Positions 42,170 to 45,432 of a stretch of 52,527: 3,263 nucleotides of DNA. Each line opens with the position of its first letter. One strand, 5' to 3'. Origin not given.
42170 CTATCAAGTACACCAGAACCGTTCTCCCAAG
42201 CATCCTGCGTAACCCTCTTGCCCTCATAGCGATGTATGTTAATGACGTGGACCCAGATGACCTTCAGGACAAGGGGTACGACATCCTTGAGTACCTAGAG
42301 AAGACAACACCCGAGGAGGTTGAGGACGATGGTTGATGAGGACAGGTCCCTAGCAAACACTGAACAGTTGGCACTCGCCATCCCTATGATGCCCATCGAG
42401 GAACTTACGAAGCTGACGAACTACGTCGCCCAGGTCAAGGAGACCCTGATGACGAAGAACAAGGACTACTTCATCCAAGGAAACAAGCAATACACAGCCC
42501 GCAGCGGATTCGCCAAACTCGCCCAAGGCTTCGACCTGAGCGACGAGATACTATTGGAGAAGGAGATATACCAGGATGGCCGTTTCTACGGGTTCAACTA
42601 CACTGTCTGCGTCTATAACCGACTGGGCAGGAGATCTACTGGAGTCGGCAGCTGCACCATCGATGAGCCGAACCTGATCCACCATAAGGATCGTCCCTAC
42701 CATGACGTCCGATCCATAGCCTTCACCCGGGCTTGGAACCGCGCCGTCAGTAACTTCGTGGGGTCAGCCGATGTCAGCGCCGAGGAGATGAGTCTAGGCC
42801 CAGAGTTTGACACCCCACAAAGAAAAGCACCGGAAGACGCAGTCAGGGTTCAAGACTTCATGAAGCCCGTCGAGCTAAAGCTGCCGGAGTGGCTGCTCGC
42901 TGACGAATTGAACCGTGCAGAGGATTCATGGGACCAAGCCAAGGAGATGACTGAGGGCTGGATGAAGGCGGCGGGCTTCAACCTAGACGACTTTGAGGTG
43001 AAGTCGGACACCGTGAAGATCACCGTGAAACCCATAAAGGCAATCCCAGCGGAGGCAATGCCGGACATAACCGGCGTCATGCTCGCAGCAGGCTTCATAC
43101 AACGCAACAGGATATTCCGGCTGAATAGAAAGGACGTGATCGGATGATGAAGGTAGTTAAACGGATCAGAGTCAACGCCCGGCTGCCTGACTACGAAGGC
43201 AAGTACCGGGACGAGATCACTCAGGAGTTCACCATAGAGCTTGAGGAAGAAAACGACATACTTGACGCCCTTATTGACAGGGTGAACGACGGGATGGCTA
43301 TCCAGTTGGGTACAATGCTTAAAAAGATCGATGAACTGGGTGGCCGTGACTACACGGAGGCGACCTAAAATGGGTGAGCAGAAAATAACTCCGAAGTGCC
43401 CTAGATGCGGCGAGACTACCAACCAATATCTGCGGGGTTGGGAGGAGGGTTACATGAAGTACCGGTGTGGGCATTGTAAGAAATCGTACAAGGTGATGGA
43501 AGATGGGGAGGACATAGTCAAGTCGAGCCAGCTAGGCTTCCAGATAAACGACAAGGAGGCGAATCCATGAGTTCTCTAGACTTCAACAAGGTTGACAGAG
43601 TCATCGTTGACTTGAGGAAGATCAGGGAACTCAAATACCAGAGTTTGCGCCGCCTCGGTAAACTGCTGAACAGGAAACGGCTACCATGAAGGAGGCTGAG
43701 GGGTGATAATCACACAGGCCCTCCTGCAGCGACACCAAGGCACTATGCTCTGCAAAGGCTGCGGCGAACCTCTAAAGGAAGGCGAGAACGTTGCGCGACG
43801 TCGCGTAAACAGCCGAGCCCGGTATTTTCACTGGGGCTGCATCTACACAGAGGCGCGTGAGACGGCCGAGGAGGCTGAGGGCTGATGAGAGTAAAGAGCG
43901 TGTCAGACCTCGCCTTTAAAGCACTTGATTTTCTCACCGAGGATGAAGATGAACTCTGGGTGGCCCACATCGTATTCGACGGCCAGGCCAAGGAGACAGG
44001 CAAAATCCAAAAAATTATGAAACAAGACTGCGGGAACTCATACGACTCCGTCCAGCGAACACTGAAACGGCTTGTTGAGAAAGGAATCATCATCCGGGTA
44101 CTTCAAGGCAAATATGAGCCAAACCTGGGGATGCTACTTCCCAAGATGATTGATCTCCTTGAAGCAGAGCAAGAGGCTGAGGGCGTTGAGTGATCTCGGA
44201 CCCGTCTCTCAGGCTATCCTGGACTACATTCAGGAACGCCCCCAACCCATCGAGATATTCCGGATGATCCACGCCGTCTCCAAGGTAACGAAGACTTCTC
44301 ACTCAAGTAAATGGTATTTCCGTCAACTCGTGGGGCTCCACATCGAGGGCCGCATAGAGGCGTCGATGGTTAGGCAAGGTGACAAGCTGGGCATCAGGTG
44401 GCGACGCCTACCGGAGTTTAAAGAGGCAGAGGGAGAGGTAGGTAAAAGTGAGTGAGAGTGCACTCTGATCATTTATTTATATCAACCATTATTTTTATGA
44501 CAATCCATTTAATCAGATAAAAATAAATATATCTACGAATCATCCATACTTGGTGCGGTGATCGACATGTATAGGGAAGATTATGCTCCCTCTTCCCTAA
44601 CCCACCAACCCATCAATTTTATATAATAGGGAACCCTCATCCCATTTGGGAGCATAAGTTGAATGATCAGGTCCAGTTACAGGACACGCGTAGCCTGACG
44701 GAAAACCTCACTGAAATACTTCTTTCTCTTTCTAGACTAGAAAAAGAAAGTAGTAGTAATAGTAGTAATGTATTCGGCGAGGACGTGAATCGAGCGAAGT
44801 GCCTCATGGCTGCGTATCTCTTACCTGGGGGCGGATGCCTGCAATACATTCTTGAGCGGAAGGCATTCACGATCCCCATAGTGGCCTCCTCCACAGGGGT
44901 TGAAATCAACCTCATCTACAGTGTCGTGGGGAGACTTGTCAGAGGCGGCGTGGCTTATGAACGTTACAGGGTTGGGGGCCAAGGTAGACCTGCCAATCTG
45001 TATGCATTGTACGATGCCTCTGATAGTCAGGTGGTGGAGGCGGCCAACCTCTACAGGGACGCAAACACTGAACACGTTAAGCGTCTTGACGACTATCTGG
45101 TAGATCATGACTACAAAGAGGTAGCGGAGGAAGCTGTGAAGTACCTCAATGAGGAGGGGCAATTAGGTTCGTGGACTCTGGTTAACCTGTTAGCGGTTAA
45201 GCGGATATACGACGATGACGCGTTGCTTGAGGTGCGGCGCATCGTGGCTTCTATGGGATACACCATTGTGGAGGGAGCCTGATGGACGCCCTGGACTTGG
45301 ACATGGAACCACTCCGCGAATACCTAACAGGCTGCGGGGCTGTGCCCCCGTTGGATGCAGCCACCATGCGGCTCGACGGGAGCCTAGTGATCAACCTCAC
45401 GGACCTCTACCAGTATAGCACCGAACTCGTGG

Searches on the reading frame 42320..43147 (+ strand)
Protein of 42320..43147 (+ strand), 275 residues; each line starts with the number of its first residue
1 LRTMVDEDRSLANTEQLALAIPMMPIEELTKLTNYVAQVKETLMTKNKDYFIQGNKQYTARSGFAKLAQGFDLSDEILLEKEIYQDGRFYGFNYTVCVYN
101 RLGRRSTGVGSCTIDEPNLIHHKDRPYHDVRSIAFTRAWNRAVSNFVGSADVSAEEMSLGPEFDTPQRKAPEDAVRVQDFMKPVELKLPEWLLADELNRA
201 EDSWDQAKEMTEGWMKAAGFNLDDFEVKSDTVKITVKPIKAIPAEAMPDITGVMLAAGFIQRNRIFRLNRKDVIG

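Call 13: search_protein_families(library=pfam, proteins=[window:42320-43147:+], max_evalue=0.1)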
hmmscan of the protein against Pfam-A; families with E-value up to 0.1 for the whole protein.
window:42320-43147:+ (275 aa): 0 families

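Call 35: find_homologous_proteins(query=window:42320-43147:+)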
Query window:42320-43147:+ (275 aa): 74 proteins with E <= 0.001 among 1404 candidates.
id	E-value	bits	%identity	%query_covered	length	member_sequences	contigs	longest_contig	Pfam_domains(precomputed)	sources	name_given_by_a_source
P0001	1.4e-179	613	100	99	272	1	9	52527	-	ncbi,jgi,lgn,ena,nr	ncbi:MAG TPA: hypothetical protein VMW50_03235 [Dehalococcoidia bacterium]|nr:hypothetical protein [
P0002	4.2e-144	497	80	98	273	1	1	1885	-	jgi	-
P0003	1.7e-138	479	78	99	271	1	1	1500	-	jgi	-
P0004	6.3e-135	467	76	98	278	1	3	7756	-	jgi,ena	-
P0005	6.4e-131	454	73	98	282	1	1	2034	-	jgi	-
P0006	1.2e-100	354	60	98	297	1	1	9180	-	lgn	-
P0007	7.3e-96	339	59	99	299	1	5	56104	-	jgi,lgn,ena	-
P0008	1.7e-95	338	60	98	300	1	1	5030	-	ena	-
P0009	2.2e-92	327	59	93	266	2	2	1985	-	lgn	-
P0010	3.3e-89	317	56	98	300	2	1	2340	-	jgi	-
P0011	2.1e-88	314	55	93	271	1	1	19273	-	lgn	-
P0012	4.9e-84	300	51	99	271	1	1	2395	-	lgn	-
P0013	2.6e-80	288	53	98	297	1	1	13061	-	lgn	-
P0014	3.1e-80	288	56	94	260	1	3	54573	-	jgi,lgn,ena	-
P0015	4.8e-80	287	55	92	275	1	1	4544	-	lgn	-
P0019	4.8e-77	277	53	93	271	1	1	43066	-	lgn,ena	-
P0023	3.9e-76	274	58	81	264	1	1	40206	-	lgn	-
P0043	1.3e-46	177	78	39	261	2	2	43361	-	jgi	-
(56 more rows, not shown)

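Call 36: find_encoding_contigs(protein=P0014, flank=10000, max_places=1)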
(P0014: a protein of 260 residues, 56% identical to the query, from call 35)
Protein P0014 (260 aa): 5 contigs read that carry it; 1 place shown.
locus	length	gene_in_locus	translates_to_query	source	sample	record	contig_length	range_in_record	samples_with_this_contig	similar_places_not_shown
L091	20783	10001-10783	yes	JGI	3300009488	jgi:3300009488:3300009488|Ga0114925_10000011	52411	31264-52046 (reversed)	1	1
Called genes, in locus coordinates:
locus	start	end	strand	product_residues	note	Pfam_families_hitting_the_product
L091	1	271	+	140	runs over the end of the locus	-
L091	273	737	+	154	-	-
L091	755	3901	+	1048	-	-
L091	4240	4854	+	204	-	-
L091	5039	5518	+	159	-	PF03551:PadR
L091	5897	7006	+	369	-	PF00589:Phage_integrase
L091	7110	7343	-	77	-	-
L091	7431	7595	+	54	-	PF01402:RHH_1 (weak)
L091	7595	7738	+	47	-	-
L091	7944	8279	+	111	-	-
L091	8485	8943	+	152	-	-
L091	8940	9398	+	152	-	PF19474:DUF6011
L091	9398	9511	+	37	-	-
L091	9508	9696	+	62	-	-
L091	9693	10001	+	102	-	-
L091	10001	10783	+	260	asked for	-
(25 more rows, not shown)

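Call 37: find_encoding_contigs(protein=P0019, flank=10000, max_places=1)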
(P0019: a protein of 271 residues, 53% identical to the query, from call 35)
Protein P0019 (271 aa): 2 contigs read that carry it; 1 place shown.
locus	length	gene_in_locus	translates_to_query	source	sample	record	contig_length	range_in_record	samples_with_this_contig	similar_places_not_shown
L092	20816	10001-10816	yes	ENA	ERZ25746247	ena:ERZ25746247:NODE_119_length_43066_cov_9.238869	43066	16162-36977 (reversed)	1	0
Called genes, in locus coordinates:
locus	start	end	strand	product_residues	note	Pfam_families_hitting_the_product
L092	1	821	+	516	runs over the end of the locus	-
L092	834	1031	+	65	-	-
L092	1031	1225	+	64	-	-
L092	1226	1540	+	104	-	-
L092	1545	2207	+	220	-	-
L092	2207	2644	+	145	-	-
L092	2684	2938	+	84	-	-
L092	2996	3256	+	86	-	-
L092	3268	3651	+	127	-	-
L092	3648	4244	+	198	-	-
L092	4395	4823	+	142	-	-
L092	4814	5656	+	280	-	-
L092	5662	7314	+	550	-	-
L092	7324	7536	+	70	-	-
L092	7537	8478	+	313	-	-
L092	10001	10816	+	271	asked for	-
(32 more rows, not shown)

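Call 38: find_encoding_contigs(protein=P0023, flank=10000, max_places=1)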
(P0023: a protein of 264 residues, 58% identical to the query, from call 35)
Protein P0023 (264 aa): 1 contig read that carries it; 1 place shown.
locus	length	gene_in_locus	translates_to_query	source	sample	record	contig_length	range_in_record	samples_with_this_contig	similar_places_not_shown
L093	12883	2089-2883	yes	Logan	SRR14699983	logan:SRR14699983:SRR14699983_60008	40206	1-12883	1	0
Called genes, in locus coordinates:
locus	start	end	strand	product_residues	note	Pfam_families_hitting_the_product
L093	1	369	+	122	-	?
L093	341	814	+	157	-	-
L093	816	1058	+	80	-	-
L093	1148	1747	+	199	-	-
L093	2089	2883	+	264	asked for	-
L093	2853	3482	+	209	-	-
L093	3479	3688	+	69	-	-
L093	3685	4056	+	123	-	-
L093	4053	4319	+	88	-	-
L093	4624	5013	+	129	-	-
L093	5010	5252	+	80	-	-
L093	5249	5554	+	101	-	-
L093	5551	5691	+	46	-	-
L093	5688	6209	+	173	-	-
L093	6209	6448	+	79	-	-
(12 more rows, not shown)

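Call 42: find_encoding_contigs(protein=P0007, flank=10000, max_places=2)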
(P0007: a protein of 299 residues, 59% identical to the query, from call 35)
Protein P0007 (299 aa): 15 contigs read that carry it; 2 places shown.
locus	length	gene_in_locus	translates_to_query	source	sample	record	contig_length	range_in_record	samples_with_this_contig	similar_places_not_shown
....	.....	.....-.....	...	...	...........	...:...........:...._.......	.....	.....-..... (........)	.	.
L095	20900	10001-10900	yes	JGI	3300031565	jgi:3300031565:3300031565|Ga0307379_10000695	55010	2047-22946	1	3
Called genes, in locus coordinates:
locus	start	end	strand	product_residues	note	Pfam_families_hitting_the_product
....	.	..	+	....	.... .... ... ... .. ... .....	-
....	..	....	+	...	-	-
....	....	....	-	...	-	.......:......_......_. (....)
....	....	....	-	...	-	-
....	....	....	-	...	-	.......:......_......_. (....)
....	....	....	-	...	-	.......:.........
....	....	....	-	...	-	-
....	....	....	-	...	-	-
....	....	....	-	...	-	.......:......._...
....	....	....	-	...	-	-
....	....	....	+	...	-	-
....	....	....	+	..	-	-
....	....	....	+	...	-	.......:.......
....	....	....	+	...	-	-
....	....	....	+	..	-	-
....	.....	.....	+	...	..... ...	-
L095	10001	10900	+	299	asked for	-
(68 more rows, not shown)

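Call 43: find_encoding_contigs(protein=P0043, flank=10000, max_places=2)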
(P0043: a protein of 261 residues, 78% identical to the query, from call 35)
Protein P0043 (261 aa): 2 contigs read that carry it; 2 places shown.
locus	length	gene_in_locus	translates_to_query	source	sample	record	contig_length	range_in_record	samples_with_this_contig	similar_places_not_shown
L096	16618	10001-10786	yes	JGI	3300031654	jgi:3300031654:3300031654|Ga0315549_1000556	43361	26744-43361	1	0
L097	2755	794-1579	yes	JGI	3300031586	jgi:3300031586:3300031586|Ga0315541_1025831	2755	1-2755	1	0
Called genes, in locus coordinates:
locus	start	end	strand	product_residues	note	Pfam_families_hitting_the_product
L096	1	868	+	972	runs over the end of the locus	-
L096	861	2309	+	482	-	-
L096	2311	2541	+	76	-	-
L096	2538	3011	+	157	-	-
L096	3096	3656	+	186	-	PF01844:HNH, PF13392:HNH_3 (weak)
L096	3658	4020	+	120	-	-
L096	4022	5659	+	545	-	-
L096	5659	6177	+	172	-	-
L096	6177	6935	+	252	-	PF21948:LplA-B_cat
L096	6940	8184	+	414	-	-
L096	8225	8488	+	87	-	-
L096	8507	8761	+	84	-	-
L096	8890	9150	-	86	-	-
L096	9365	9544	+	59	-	-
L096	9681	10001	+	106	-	-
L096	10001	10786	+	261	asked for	-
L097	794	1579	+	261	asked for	-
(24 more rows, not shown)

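Call 44: find_encoding_contigs(protein=P0011, flank=10000, max_places=1)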
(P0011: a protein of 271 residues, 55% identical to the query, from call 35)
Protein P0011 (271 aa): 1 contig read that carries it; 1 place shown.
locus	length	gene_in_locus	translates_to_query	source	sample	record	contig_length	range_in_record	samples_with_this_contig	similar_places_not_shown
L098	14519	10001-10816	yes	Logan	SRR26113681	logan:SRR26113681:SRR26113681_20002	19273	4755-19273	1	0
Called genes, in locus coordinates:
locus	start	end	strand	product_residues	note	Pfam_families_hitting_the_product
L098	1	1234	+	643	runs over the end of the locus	-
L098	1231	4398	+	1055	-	-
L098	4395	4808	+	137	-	-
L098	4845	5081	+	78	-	-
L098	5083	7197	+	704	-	-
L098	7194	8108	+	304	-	PF00150:Cellulase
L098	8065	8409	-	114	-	-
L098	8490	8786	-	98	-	-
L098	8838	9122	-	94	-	-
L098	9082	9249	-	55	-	-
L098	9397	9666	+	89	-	-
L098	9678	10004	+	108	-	-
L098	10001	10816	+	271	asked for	-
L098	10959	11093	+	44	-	-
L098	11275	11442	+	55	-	-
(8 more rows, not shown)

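Call 45: find_encoding_contigs(protein=P0006, flank=10000, max_places=1)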
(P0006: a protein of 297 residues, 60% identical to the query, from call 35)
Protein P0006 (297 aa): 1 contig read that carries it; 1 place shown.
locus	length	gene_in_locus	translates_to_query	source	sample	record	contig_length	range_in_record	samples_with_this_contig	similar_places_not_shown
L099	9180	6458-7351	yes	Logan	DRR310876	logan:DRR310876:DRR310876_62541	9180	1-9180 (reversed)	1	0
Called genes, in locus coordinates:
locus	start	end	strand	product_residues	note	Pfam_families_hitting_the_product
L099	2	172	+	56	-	?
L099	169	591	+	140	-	-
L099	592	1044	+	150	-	-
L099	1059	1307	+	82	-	-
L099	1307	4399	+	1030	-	-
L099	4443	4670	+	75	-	-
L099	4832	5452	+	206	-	-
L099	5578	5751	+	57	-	-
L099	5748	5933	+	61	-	-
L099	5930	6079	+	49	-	PF19474:DUF6011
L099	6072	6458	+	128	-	-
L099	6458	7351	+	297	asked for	-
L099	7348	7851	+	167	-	-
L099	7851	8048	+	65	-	-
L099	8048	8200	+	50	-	-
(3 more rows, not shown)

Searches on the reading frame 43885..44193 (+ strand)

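Call 13: search_protein_families(library=pfam, proteins=[window:43885-44193:+], max_evalue=0.1)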
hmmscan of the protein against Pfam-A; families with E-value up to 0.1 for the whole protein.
window:43885-44193:+ (102 aa): 10 families
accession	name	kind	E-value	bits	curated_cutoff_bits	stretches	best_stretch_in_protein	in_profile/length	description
PF03965.22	Penicillinase_R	-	4.3e-05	24.3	22.6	1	22-76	4-58/115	Penicillinase repressor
PF19570.5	DUF6088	-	0.0034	17.6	25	1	52-90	25-68/172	Family of unknown function (DUF6088)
PF13338.12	AbiEi_4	-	0.0037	17.8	25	1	58-78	27-47/49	Transcriptional regulator, AbiEi antitoxin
PF21524.3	SAMD1_WH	-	0.0046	17.5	24.5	1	40-72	21-53/63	SAM domain-containing protein 1, WH domain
PF13730.12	HTH_36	-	0.0054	16.9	25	1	43-69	29-55/55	Helix-turn-helix domain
PF05732.17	RepL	-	0.017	15.1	20.3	1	42-80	78-116/164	Firmicute plasmid replication protein (RepL)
PF12802.13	MarR_2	-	0.029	15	27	1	54-72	35-53/61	MarR family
PF25213.1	HVO_A0261_N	-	0.035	14.4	35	1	45-78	30-62/86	HVO_A0261 N-terminal domain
PF01978.25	TrmB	-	0.052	13.8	25.6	1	49-75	32-58/68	Sugar-specific transcriptional regulator TrmB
PF13551.12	HTH_29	-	0.087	13.4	28.1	0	49-69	22-42/64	Winged helix-turn helix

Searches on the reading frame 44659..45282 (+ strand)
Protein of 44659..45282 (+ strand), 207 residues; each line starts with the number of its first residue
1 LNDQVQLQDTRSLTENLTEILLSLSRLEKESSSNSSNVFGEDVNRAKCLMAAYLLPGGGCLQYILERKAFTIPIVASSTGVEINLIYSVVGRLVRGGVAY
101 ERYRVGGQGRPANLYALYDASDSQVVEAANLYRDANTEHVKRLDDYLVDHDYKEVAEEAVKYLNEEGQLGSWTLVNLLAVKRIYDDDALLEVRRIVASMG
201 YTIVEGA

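Call 13: search_protein_families(library=pfam, proteins=[window:44659-45282:+], max_evalue=0.1)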
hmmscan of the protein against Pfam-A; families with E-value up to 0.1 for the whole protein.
window:44659-45282:+ (207 aa): 1 family
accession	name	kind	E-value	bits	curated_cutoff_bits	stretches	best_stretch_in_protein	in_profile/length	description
PF01978.25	TrmB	-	0.046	14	25.6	1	62-104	15-57/68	Sugar-specific transcriptional regulator TrmB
